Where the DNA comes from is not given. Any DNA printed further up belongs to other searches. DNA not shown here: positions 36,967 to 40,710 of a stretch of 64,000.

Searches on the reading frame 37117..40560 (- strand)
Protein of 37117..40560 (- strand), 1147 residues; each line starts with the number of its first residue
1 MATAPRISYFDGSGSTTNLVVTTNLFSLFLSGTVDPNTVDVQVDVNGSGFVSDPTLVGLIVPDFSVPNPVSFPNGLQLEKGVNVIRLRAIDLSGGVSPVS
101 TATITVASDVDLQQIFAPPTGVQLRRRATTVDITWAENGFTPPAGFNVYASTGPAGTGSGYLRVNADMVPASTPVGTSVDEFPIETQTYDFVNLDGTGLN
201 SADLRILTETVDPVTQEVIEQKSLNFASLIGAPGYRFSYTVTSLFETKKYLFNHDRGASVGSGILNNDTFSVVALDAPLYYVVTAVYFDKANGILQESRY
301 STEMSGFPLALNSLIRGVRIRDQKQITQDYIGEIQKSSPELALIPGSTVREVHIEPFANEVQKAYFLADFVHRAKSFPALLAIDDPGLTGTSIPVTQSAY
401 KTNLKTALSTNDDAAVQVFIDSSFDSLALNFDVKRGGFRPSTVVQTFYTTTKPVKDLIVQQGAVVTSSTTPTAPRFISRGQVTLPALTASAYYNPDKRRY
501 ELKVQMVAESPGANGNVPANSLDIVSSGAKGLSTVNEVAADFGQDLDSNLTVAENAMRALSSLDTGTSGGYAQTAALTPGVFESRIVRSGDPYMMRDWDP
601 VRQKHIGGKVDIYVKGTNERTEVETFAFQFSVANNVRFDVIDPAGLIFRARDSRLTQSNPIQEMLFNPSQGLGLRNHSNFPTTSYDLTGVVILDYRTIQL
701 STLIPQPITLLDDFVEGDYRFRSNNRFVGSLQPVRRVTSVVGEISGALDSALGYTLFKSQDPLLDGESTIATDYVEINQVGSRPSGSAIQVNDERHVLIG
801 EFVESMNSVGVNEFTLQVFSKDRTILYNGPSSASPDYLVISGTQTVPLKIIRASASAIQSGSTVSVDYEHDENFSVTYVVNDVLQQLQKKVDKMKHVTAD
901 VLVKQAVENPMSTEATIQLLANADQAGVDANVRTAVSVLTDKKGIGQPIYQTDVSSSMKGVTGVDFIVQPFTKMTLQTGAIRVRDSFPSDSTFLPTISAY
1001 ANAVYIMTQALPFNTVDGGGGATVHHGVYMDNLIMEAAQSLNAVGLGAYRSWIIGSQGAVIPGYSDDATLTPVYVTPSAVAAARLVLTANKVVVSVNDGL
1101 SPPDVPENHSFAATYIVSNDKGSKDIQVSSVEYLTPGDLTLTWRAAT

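Call 9: search_protein_families(library=pfam, proteins=[window:37117-40560:-], max_evalue=0.01)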
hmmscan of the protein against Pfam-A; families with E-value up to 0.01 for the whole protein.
window:37117-40560:- (1147 aa): 1 family
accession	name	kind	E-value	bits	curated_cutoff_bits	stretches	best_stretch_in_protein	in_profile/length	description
PF04865.19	Baseplate_J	-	2.1e-06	27.7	21.1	1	475-615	35-168/255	Baseplate J-like protein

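Call 67: search_protein_families(library=phrogs, proteins=[window:37117-40560:-], max_evalue=0.001)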
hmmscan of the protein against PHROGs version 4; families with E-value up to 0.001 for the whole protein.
window:37117-40560:- (1147 aa): 1 family
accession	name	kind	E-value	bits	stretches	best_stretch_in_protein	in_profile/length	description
phrog_4226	-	tail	0.00068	20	0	879-977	107-209/228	baseplate protein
